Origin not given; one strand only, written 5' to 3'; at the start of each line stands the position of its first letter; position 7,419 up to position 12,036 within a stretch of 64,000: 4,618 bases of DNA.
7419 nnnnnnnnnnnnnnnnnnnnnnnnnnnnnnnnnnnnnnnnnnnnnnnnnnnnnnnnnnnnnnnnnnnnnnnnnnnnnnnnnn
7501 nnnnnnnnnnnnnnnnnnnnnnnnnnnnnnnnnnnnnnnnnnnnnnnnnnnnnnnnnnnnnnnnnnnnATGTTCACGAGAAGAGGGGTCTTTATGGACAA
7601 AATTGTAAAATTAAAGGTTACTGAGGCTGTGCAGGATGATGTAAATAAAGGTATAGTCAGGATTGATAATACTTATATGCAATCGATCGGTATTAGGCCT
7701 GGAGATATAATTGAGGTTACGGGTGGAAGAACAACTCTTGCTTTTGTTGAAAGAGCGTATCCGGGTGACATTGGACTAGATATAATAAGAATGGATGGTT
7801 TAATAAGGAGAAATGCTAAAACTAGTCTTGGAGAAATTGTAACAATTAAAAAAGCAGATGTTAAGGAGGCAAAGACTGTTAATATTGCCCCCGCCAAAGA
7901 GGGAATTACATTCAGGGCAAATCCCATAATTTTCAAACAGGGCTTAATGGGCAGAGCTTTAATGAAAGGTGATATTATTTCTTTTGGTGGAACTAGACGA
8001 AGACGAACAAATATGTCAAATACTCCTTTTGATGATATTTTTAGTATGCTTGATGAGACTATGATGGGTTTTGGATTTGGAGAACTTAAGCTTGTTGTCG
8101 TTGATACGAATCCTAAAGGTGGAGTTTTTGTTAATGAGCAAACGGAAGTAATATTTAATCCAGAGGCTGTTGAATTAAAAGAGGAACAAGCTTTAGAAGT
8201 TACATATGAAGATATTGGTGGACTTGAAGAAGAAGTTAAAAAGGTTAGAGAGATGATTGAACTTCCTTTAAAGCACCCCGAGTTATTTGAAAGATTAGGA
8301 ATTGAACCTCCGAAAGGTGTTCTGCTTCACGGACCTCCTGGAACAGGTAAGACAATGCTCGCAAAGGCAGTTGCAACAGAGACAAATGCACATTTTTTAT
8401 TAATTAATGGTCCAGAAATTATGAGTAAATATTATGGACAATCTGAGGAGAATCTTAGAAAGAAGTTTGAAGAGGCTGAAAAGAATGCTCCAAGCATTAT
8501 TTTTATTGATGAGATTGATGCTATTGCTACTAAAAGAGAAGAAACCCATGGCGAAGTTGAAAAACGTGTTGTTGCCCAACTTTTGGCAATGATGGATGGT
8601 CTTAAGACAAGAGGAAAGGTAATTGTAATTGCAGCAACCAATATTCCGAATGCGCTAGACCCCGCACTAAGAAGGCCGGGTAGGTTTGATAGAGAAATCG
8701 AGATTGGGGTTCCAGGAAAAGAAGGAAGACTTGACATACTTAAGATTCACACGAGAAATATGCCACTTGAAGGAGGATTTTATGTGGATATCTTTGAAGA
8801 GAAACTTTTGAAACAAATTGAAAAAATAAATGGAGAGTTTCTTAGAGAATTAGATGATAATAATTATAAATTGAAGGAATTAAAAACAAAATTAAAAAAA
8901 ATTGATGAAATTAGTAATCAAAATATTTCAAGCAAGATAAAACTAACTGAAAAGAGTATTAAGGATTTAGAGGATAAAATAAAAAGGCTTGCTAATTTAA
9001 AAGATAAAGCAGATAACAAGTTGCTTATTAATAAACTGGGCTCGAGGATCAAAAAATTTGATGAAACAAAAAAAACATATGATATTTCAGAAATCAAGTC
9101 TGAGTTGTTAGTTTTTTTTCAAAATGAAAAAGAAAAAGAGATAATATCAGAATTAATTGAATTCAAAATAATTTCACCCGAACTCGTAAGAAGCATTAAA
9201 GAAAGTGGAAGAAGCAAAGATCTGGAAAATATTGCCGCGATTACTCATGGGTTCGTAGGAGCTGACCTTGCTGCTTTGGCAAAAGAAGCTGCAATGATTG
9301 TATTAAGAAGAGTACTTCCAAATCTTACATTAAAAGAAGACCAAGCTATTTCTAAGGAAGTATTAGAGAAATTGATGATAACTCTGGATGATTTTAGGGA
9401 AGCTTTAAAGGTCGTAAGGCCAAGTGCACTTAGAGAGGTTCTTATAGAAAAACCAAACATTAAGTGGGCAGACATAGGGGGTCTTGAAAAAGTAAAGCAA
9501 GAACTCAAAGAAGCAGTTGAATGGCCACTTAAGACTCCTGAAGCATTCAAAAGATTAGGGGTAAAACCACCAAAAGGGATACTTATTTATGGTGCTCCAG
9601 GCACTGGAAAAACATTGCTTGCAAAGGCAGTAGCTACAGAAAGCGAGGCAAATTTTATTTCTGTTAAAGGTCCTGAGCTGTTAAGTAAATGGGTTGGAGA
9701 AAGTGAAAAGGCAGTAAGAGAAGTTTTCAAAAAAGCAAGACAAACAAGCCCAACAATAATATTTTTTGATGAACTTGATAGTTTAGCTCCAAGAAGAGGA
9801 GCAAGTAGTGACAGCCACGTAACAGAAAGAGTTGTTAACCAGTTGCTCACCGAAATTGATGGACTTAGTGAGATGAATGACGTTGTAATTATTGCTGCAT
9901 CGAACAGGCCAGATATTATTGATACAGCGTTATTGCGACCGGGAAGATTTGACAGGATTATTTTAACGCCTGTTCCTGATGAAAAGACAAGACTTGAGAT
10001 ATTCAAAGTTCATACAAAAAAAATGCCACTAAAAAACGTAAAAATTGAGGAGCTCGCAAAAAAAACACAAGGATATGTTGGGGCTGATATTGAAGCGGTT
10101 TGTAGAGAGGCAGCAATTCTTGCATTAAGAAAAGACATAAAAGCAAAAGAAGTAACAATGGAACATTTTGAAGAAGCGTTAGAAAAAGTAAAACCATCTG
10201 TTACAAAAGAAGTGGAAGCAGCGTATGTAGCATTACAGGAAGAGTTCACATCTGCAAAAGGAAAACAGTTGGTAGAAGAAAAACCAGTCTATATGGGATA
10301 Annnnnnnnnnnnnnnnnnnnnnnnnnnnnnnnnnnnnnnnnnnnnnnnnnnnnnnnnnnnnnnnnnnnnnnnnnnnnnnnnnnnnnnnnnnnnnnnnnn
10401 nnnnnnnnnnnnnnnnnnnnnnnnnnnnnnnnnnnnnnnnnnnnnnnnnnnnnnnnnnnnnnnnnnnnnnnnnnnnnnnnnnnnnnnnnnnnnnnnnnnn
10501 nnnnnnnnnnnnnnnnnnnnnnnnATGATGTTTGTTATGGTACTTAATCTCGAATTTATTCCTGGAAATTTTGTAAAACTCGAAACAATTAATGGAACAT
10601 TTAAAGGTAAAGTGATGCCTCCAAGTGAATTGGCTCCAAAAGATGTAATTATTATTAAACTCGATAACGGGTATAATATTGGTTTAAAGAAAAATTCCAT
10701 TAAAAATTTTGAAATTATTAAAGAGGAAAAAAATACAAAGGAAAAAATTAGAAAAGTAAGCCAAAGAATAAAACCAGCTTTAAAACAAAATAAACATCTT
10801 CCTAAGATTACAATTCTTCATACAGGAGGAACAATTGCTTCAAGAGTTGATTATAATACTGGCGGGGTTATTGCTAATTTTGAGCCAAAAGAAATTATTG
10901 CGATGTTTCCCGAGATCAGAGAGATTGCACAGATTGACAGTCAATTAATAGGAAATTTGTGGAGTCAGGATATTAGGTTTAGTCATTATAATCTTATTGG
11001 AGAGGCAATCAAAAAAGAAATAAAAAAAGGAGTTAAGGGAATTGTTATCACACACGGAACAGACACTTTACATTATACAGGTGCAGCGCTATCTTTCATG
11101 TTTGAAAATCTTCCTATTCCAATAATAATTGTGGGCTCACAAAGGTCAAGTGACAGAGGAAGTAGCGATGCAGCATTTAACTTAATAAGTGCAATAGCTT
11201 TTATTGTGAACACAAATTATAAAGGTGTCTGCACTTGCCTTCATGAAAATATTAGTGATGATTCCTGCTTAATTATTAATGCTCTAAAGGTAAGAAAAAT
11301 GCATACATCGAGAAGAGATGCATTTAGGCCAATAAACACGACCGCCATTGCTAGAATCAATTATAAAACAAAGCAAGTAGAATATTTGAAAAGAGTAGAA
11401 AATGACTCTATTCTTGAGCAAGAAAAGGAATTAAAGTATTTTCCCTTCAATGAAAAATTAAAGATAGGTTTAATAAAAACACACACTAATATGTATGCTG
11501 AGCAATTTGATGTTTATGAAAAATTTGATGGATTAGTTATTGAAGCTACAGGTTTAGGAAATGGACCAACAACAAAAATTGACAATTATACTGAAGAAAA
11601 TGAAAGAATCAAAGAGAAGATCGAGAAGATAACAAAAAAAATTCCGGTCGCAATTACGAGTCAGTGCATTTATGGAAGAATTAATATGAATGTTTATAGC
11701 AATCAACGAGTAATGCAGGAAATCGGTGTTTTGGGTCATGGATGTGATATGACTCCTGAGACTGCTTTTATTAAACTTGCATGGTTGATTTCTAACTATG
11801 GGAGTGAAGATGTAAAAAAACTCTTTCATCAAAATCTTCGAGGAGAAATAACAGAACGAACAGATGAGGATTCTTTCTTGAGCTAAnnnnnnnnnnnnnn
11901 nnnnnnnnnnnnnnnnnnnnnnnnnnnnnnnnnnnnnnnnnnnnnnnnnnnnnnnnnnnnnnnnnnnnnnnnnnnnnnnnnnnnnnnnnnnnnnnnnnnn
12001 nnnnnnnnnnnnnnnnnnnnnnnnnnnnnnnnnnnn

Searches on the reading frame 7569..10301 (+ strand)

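Call 56: search_protein_families(library=pfam, proteins=[window:7569-10301:+], max_evalue=0.001)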
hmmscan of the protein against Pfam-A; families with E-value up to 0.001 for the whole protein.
window:7569-10301:+ (910 aa): 43 families (the best 25 are shown)
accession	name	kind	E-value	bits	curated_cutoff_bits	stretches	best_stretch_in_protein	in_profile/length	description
PF00004.35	AAA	-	1.3e-95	317.2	21.2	2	251-380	1-130/131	ATPase family associated with various cellular activities (AAA)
PF17862.7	AAA_lid_3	-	3.8e-33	113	27.2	2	823-869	1-45/45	AAA+ lid domain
PF02359.24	CDC48_N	-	4.9e-26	91.2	35.1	1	14-97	1-84/85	Cell division protein 48 (CDC48), N-terminal domain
PF13191.12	AAA_16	-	5.6e-16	59.9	32.6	2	239-353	15-137/167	AAA ATPase domain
PF05496.18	RuvB_N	-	1.8e-13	51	27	1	248-326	33-103/159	Holliday junction DNA helicase RuvB P-loop domain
PF13173.12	AAA_14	-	8e-13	49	27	2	251-321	5-76/129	AAA domain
PF07724.20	AAA_2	-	1.1e-11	45.5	27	1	251-344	6-101/166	AAA domain (Cdc48 subfamily)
PF13401.12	AAA_22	-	1.4e-10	42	27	0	251-285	8-45/130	AAA domain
PF07728.20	AAA_5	-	7.8e-10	39.3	22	1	250-320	1-79/139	AAA domain (dynein-related subfamily)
PF13671.12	AAA_33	-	1.8e-09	38.5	27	1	251-359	2-80/143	AAA domain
PF06068.19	TIP49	-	2.1e-09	37.5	23.8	1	249-296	51-103/347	TIP49 P-loop domain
PF20720.3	nSTAND3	-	3.5e-09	37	27.2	0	251-354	20-109/155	Novel STAND NTPase 3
PF13521.12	AAA_28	-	3.3e-08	34.4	27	0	251-303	2-50/164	AAA domain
PF02933.23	CDC48_2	-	3.7e-08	33.3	22.4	1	120-202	8-63/64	Cell division protein 48 (CDC48), domain 2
PF24883.2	NPHP3_N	-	8.7e-08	33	24.8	0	251-274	25-48/164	Nephrocystin 3, N-terminal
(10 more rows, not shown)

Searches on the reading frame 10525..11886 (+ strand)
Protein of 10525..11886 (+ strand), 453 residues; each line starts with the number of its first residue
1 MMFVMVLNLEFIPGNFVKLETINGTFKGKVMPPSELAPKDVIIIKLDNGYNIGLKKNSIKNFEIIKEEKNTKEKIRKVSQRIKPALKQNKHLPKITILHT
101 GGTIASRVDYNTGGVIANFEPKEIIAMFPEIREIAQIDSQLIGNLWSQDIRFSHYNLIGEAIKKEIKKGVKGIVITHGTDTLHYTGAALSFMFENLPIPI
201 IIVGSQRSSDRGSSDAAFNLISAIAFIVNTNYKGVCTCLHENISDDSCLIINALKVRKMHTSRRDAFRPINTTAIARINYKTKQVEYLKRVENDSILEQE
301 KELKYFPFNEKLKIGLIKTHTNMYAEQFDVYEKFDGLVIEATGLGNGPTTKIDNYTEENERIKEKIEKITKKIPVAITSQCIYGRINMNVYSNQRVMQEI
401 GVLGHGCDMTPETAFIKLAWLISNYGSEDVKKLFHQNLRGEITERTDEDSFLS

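Call 56: search_protein_families(library=pfam, proteins=[window:10525-11886:+], max_evalue=0.001)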
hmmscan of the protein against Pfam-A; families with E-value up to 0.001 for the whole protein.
window:10525-11886:+ (453 aa): 3 families
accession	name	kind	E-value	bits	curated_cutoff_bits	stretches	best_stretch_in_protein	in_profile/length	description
PF00710.25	Asparaginase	-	9.2e-56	188.9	22.5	1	94-289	1-189/193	Asparaginase, N-terminal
PF17763.6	Asparaginase_C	-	3.9e-20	72.4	34.6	1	313-434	1-114/114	Glutaminase/Asparaginase C-terminal domain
PF18195.6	GatD_N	-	9.4e-13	47.8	25.7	1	13-64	3-53/54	GatD N-terminal domain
